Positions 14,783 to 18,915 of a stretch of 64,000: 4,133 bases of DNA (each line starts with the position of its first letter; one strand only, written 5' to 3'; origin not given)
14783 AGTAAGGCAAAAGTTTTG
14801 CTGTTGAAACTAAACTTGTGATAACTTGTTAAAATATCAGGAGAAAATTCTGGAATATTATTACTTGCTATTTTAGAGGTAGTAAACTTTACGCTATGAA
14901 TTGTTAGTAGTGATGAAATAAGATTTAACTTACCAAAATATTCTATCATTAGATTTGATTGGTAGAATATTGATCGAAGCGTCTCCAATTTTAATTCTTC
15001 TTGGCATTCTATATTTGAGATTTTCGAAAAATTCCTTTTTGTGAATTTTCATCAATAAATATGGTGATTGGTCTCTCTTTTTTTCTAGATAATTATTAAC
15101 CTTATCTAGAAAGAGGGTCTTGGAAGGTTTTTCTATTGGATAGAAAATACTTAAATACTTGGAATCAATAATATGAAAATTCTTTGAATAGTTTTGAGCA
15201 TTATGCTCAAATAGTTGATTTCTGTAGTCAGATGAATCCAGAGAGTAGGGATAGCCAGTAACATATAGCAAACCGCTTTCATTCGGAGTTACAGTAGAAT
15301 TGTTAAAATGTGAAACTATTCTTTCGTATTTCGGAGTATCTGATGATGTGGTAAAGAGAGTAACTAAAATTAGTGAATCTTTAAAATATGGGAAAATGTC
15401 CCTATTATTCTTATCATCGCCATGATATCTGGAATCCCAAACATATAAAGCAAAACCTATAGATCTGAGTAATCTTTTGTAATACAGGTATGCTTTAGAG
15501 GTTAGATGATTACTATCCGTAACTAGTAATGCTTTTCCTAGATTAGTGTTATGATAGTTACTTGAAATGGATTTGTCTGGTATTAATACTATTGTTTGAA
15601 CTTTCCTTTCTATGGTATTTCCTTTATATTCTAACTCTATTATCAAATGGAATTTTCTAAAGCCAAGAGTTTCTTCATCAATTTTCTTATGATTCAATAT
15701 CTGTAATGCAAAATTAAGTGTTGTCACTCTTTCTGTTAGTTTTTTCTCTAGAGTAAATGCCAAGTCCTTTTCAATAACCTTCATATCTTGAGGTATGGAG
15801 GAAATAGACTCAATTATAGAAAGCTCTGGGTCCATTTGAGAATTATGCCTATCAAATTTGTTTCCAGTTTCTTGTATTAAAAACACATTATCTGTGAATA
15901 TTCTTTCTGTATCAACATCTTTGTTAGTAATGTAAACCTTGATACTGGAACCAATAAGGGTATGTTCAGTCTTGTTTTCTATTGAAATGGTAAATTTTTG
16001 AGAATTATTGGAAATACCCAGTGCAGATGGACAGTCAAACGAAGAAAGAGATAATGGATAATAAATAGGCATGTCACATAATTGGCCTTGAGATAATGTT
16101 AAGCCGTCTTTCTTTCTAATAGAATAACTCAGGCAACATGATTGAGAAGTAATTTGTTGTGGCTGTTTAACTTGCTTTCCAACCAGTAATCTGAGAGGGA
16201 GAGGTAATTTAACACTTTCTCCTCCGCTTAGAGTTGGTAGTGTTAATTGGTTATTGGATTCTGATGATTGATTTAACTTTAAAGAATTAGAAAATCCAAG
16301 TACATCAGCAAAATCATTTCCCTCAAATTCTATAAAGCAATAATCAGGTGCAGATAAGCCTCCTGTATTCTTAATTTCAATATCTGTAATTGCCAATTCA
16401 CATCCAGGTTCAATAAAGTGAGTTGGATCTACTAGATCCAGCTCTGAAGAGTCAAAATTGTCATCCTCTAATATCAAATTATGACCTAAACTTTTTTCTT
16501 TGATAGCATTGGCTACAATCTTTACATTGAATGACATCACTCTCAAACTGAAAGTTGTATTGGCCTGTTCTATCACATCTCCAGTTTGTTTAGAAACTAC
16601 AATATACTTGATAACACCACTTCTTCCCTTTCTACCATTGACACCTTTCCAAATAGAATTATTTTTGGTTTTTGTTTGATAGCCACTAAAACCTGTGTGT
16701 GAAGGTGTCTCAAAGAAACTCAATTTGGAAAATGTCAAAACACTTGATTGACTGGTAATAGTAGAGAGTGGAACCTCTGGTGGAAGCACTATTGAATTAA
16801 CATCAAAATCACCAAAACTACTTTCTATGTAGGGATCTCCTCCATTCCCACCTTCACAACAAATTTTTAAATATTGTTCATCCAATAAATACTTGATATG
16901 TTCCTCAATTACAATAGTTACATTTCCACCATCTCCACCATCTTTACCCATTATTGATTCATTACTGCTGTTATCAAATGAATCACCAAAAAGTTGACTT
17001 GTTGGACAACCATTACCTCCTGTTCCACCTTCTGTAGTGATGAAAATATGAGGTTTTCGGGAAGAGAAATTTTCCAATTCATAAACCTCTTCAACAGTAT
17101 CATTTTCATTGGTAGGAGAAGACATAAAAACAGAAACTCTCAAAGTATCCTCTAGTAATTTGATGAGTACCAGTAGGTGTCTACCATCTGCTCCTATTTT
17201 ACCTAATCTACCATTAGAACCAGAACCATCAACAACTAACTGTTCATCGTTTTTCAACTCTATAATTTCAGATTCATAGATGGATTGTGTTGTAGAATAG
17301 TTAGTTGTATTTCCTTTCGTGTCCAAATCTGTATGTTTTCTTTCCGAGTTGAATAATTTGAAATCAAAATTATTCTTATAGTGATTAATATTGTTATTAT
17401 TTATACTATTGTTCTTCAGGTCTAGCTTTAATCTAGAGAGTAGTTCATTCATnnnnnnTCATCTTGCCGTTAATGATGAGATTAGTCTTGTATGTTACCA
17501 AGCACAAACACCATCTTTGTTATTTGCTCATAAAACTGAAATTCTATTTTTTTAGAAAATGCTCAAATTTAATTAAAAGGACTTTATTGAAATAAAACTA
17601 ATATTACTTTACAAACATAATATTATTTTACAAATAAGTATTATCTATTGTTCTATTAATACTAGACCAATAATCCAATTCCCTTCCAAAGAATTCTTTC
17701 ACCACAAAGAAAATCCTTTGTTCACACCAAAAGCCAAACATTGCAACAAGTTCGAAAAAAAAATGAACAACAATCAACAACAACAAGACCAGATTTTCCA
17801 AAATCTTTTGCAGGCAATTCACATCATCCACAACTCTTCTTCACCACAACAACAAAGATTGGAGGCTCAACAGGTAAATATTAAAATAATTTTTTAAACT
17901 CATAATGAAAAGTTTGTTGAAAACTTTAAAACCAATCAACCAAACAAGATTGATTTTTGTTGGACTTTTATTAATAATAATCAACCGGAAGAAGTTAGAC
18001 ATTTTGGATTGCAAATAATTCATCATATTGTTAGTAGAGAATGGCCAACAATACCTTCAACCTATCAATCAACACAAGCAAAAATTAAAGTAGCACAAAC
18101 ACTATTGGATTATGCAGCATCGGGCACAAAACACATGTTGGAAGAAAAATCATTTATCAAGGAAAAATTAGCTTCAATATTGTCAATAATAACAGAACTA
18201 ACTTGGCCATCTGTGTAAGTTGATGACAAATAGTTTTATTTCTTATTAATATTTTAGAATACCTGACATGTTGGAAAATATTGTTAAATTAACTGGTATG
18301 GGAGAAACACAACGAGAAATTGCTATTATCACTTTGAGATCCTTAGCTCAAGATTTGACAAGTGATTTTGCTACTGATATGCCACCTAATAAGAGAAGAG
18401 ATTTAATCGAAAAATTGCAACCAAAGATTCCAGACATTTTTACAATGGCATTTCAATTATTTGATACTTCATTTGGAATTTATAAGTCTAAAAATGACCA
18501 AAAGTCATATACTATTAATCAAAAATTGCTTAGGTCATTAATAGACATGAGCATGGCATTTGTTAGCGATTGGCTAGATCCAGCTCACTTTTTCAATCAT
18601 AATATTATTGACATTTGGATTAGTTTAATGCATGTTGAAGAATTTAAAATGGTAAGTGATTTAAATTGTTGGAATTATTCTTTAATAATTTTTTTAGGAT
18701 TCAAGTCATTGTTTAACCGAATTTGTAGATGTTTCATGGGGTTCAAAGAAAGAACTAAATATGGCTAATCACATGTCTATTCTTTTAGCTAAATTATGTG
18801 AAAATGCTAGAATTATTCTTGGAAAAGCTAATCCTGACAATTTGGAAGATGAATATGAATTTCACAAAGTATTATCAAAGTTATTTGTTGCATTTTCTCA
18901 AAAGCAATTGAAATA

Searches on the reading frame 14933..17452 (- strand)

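Call 20: search_protein_families(library=pfam, proteins=[window:14933-17452:-], max_evalue=0.01)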
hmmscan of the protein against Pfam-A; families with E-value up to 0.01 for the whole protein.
window:14933-17452:- (840 aa): 2 families
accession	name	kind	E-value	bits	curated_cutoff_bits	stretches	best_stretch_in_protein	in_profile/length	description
PF01018.28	GTP1_OBG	-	4.2e-05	23.7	27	1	138-215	6-78/155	GTP1/OBG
PF25560.1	DUF7932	-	0.00025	21.9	27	1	347-422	18-83/130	Domain of unknown function (DUF7932)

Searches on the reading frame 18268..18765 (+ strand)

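Call 20: search_protein_families(library=pfam, proteins=[window:18268-18765:+], max_evalue=0.01)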
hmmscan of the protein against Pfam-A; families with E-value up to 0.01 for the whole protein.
window:18268-18765:+ (166 aa): 1 family
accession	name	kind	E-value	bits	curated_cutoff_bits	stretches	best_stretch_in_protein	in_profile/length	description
PF08389.18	Xpo1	-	1.1e-09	39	22.7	1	2-127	28-140/147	Exportin 1-like protein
